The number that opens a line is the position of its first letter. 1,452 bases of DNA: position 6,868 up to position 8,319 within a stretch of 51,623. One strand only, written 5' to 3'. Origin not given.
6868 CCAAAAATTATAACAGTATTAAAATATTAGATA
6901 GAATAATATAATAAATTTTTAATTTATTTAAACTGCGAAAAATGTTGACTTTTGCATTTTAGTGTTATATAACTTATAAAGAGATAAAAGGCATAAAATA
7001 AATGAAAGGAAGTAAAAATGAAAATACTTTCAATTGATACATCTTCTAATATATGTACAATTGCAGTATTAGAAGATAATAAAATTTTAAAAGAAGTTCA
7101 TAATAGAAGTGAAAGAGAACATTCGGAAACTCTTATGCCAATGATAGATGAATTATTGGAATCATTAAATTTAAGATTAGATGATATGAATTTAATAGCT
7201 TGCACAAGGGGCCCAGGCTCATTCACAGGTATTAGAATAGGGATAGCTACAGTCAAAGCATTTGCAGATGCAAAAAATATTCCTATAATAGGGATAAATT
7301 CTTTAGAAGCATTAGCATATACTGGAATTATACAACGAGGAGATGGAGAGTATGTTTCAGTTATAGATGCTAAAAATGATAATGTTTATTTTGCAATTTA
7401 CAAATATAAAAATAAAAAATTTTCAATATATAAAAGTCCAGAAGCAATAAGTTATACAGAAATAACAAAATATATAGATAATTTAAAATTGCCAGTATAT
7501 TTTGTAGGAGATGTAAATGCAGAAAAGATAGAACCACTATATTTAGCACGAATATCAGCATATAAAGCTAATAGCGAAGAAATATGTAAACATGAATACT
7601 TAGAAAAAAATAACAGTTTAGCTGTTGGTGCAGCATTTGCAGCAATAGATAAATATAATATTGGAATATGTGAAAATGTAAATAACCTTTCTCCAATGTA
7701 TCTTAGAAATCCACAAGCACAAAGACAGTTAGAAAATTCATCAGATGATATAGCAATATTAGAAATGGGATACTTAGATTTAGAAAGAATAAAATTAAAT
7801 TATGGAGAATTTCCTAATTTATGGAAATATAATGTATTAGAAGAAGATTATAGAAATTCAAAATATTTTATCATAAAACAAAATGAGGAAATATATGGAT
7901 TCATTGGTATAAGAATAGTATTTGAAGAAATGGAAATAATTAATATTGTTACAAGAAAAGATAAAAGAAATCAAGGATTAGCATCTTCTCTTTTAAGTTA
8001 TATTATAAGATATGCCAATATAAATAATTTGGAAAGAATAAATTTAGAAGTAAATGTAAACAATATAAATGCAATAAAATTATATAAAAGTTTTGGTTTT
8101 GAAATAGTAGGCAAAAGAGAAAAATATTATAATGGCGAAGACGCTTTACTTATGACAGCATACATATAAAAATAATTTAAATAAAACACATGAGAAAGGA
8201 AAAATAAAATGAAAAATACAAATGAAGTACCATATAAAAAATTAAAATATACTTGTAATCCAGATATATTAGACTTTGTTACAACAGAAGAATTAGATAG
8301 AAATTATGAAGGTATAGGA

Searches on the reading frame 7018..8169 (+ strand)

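Call 33: search_protein_families(library=pfam, proteins=[window:7018-8169:+], max_evalue=0.00001)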
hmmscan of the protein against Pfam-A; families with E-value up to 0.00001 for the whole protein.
window:7018-8169:+ (383 aa): 5 families
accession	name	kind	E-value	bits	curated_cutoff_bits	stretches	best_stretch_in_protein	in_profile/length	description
PF00814.31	TsaD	-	8e-31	108.1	24.8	1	31-165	25-182/264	tRNA N6-adenosine threonylcarbamoyltransferase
PF00583.31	Acetyltransf_1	-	5e-17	62.7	20.7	1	272-361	23-116/116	Acetyltransferase (GNAT) family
PF13508.13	Acetyltransf_7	-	1.9e-12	47.8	27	1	280-362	2-83/84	Acetyltransferase (GNAT) domain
PF13673.13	Acetyltransf_10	-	2.8e-12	47.2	23.6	1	265-380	13-125/128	Acetyltransferase (GNAT) domain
PF13420.13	Acetyltransf_4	-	7.2e-12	46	24.3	1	280-372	48-145/155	Acetyltransferase (GNAT) domain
